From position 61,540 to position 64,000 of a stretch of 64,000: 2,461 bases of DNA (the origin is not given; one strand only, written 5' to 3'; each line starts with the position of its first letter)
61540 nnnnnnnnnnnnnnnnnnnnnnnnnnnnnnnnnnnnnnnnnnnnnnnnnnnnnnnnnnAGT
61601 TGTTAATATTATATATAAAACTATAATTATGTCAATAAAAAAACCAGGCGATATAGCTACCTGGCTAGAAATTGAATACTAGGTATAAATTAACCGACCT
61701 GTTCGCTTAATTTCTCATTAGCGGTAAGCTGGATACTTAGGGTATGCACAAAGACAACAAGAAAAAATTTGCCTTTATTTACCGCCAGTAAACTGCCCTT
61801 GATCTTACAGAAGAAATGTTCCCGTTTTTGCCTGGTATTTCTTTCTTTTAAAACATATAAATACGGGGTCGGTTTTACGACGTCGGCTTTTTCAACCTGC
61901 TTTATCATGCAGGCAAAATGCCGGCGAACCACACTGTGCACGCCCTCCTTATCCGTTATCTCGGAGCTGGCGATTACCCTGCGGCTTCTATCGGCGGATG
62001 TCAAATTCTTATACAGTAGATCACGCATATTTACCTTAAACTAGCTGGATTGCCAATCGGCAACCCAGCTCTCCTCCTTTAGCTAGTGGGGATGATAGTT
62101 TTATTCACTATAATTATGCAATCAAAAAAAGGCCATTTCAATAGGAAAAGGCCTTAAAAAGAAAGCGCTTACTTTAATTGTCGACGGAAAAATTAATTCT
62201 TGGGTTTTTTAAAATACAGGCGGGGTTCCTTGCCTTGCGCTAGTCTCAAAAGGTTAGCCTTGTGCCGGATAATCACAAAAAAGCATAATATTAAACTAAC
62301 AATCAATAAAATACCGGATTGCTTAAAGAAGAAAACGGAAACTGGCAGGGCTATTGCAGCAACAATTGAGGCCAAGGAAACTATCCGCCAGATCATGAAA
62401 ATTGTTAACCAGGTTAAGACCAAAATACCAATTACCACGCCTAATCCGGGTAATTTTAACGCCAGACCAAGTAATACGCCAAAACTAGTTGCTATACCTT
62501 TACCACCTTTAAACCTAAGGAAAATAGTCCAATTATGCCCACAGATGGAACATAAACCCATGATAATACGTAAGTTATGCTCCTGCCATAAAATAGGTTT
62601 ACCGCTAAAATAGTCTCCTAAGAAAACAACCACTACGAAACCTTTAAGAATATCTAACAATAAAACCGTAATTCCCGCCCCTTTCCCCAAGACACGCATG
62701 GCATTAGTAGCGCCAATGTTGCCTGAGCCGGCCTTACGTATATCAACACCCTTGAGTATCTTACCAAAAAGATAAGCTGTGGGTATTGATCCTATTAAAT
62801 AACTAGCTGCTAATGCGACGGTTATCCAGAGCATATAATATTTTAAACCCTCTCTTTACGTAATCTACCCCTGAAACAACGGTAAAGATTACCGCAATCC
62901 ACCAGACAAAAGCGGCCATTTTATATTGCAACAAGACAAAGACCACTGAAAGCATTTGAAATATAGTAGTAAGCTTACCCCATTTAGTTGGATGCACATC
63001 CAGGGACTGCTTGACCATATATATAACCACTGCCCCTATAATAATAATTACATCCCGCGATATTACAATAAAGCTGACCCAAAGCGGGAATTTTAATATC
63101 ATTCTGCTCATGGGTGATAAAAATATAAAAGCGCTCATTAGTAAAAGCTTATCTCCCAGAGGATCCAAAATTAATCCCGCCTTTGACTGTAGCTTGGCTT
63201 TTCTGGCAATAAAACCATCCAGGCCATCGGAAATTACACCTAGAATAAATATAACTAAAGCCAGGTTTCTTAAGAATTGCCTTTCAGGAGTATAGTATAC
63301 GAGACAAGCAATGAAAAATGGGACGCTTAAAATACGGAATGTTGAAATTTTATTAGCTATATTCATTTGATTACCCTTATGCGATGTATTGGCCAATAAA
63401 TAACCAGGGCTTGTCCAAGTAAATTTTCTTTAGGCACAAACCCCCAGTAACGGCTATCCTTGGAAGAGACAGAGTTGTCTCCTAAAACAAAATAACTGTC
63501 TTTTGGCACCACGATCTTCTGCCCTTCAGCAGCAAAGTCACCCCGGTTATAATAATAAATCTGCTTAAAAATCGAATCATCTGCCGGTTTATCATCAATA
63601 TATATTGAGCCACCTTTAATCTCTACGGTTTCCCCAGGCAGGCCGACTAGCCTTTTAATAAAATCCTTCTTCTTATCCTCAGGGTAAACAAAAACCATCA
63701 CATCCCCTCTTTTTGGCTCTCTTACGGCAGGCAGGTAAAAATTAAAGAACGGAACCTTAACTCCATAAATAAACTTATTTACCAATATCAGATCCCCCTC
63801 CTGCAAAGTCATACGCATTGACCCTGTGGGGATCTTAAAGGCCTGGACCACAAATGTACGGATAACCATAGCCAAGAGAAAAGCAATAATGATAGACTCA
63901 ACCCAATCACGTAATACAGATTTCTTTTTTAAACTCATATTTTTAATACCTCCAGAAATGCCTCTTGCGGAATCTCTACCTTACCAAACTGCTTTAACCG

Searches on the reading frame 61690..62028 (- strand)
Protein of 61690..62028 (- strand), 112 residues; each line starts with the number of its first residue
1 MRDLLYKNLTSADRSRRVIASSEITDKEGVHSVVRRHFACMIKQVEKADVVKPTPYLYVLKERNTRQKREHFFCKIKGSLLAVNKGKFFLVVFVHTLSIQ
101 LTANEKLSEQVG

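Call 17: search_protein_families(library=pfam, proteins=[window:61690-62028:-], max_evalue=0.001)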
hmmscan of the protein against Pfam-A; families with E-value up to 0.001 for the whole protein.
window:61690-62028:- (112 aa): 0 families

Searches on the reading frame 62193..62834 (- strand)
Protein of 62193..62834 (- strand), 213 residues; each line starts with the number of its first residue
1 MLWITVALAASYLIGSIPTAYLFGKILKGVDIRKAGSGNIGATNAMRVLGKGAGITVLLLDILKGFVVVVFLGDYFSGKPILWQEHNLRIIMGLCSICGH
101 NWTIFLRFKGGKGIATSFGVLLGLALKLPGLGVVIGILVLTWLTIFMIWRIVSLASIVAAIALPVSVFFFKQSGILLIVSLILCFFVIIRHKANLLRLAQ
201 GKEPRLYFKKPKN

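Call 17: search_protein_families(library=pfam, proteins=[window:62193-62834:-], max_evalue=0.001)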
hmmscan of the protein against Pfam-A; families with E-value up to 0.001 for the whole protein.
window:62193-62834:- (213 aa): 1 family
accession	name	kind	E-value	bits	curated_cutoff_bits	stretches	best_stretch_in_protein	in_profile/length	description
PF02660.20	G3P_acyltransf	-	1.5e-54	184.9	24.1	1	11-198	2-164/164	Glycerol-3-phosphate acyltransferase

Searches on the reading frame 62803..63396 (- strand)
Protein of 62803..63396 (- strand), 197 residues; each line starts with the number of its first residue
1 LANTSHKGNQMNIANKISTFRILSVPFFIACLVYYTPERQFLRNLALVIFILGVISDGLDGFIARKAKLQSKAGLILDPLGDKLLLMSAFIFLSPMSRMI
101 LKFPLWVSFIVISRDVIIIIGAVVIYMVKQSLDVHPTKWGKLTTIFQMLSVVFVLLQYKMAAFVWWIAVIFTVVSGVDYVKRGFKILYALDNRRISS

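Call 17: search_protein_families(library=pfam, proteins=[window:62803-63396:-], max_evalue=0.001)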
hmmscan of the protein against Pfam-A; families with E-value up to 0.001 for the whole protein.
window:62803-63396:- (197 aa): 1 family
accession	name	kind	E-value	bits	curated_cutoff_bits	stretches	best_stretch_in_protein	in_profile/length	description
PF01066.26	CDP-OH_P_transf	-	7.1e-32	111.3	22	1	11-174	1-152/152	CDP-alcohol phosphatidyltransferase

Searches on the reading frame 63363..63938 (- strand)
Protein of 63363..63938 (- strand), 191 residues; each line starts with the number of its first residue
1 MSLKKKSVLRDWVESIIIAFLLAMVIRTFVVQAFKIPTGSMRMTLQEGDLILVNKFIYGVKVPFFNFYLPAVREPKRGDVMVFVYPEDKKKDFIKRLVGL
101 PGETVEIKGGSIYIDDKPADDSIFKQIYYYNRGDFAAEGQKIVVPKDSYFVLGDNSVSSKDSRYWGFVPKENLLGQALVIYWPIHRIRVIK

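Call 17: search_protein_families(library=pfam, proteins=[window:63363-63938:-], max_evalue=0.001)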
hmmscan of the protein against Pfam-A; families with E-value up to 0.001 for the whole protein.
window:63363-63938:- (191 aa): 1 family
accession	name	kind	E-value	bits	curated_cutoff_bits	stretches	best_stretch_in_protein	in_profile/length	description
PF10502.14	Peptidase_S26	-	1.7e-52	178.2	22.9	1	10-182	2-168/168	Signal peptidase, peptidase S26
